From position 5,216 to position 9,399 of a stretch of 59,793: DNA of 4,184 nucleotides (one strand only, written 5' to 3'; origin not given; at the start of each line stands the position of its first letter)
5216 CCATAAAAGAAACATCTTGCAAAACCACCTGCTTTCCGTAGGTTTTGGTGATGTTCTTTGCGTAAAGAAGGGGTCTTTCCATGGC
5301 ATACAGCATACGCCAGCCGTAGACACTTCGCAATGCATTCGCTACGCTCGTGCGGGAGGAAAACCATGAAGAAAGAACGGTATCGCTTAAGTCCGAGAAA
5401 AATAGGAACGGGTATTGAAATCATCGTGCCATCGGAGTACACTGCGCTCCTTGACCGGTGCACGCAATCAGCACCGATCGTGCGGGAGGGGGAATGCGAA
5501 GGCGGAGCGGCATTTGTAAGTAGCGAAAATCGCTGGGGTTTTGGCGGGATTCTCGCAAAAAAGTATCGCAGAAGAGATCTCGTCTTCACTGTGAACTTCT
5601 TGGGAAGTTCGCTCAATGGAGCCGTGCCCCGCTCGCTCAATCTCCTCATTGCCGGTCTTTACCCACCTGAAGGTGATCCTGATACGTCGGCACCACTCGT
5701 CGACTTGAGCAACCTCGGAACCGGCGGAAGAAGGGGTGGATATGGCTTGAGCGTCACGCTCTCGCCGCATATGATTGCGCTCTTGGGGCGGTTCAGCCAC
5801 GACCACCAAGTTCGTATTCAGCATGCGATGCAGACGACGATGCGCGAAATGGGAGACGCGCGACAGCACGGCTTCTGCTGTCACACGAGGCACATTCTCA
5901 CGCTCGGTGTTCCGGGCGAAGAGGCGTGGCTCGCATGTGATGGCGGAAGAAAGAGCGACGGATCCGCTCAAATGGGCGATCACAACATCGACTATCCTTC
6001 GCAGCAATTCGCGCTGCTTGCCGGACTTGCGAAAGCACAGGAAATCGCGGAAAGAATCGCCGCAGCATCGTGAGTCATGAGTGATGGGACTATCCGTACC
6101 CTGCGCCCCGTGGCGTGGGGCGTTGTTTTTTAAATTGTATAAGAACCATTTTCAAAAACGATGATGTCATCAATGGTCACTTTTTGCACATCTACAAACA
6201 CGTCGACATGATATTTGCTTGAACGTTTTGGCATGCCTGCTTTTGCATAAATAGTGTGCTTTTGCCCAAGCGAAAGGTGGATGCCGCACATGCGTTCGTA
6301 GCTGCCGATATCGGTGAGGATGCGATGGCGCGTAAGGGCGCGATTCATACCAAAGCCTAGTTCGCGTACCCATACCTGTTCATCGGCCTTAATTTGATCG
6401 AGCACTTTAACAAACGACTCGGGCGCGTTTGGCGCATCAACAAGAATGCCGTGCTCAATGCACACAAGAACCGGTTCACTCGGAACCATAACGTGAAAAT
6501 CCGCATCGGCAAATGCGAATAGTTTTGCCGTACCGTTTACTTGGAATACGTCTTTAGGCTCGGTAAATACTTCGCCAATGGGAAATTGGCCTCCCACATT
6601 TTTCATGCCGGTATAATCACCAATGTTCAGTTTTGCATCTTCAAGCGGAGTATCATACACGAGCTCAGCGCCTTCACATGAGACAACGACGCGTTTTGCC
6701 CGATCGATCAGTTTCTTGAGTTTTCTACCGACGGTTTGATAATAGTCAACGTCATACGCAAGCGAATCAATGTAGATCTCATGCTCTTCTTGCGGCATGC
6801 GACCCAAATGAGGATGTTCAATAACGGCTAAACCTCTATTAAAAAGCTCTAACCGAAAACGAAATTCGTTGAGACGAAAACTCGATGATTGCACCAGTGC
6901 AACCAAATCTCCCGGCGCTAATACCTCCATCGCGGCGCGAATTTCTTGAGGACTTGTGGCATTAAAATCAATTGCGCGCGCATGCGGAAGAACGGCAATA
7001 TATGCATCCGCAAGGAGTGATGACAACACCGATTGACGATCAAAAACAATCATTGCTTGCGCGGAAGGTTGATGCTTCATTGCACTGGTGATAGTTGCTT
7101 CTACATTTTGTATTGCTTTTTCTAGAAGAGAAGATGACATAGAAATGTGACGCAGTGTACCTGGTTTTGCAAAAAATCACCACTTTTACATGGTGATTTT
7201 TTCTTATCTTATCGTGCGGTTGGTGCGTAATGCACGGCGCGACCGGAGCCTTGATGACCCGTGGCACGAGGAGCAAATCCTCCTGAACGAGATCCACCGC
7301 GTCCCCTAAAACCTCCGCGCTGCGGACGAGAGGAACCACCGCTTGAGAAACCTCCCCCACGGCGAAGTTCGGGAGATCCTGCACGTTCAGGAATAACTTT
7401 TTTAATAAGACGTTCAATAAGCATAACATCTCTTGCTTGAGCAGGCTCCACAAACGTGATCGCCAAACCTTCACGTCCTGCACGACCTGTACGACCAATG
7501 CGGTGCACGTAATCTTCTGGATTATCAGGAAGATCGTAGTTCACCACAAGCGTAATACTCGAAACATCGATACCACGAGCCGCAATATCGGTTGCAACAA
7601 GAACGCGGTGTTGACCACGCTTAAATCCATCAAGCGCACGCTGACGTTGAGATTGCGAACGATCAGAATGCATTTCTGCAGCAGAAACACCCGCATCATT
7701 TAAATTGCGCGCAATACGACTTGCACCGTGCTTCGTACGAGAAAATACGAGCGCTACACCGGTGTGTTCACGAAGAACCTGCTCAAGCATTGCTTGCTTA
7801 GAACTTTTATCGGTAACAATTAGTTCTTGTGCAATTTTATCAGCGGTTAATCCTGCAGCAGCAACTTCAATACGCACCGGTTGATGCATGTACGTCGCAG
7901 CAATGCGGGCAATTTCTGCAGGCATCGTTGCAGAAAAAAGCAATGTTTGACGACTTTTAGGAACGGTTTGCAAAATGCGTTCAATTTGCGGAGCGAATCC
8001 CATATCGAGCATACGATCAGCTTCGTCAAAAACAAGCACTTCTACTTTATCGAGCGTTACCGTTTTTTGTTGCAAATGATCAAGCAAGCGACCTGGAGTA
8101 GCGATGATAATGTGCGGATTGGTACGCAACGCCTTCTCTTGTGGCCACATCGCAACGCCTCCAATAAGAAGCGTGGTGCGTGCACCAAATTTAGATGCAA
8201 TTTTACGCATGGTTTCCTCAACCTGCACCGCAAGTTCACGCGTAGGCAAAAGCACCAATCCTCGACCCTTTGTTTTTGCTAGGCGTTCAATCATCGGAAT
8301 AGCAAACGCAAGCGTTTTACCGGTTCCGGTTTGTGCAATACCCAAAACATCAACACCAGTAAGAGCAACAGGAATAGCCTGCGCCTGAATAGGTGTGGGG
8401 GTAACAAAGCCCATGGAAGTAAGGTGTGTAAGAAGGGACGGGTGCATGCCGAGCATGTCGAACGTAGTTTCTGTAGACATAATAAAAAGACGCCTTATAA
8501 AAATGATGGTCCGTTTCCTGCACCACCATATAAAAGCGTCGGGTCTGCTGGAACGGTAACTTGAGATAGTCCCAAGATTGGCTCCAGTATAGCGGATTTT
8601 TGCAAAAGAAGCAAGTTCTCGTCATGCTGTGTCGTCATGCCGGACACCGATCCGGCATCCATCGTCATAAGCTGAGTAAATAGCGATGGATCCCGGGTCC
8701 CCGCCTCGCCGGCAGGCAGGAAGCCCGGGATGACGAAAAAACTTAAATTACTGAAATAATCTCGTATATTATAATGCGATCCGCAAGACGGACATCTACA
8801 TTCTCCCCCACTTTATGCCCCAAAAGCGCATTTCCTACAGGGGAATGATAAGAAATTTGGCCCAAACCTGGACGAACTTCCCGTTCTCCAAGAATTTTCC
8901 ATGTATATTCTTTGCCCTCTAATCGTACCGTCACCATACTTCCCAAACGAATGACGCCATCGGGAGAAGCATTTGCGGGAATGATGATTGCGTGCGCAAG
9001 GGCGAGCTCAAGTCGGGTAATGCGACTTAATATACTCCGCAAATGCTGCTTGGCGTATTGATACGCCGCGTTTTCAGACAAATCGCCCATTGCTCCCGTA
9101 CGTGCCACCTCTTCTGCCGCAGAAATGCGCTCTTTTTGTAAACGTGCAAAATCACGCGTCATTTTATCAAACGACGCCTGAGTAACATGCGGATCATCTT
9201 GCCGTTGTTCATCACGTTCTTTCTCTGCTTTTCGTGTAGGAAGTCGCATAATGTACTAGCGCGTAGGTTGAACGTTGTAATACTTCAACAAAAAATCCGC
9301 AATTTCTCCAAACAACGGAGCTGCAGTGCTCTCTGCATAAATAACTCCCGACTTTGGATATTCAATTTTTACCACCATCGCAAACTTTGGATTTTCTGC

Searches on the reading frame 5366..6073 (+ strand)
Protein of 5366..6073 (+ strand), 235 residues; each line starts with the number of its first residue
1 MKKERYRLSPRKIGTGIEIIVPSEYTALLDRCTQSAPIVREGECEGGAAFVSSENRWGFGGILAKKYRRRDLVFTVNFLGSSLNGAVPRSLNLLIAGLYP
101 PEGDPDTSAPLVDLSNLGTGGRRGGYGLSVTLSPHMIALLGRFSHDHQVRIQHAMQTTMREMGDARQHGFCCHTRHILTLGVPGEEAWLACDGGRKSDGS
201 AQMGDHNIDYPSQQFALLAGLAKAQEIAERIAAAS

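Call 61: search_protein_families(library=phrogs, proteins=[window:5366-6073:+], max_evalue=1)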
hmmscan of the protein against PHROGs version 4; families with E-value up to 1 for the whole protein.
window:5366-6073:+ (235 aa): 1 family
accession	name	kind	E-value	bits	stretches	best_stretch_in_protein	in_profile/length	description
phrog_31724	-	unknown function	0.23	12.3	1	115-158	74-115/151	-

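Call 72: search_protein_families(library=pfam, proteins=[window:5366-6073:+], max_evalue=0.01)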
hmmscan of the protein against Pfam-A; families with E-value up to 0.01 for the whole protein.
window:5366-6073:+ (235 aa): 0 families

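Call 73: search_protein_families(library=padloc, proteins=[window:5366-6073:+], max_evalue=0.1)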
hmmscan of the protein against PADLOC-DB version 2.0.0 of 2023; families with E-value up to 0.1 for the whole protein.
window:5366-6073:+ (235 aa): 0 families

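Call 86: find_encoding_contigs(protein=window:5366-6073:+, flank=3000, max_places=5)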
Protein window:5366-6073:+ (235 aa): no gene with exactly this product is on record in the collection.

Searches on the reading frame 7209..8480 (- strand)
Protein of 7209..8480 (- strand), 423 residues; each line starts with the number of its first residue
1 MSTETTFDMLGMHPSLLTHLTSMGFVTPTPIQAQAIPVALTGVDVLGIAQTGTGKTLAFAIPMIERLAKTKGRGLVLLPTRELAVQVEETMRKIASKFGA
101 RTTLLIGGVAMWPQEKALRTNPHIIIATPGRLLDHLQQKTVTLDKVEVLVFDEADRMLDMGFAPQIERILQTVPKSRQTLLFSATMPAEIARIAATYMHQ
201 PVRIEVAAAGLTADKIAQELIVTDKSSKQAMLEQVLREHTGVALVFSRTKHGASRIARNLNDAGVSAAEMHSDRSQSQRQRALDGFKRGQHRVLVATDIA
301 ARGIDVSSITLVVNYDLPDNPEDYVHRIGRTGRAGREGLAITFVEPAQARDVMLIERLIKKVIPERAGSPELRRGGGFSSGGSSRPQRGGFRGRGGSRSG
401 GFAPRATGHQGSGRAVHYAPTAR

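Call 78: search_protein_families(library=pfam, proteins=[window:7209-8480:-], max_evalue=0.0001)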
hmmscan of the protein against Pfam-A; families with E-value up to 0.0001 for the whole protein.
window:7209-8480:- (423 aa): 3 families
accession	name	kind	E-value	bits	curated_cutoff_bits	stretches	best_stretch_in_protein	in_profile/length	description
PF00270.35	DEAD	-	1.9e-53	181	26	1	29-192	1-166/167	DEAD/DEAH box helicase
PF00271.37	Helicase_C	-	1e-31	109.9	23.5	1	228-335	2-110/110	Helicase conserved C-terminal domain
PF04851.21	ResIII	-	5.5e-11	43.1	22.5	1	49-186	30-162/164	Type III restriction enzyme, res subunit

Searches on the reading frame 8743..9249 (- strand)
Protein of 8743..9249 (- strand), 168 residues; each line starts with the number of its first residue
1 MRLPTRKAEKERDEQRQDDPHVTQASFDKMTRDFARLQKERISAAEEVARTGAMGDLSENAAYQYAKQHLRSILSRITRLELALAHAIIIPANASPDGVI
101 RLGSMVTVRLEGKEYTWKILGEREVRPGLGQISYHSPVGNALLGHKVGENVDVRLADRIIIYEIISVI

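Call 78: search_protein_families(library=pfam, proteins=[window:8743-9249:-], max_evalue=0.0001)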
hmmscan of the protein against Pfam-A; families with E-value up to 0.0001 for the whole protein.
window:8743-9249:- (168 aa): 2 families
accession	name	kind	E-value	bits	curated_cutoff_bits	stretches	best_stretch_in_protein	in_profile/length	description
PF01272.25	GreA_GreB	-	5.7e-19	68.3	26.9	1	96-167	2-75/77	Transcription elongation factor, GreA/GreB, C-term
PF03449.20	GreA_GreB_N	-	1.4e-14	54.5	24.5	1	22-89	3-71/71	Transcription elongation factor, N-terminal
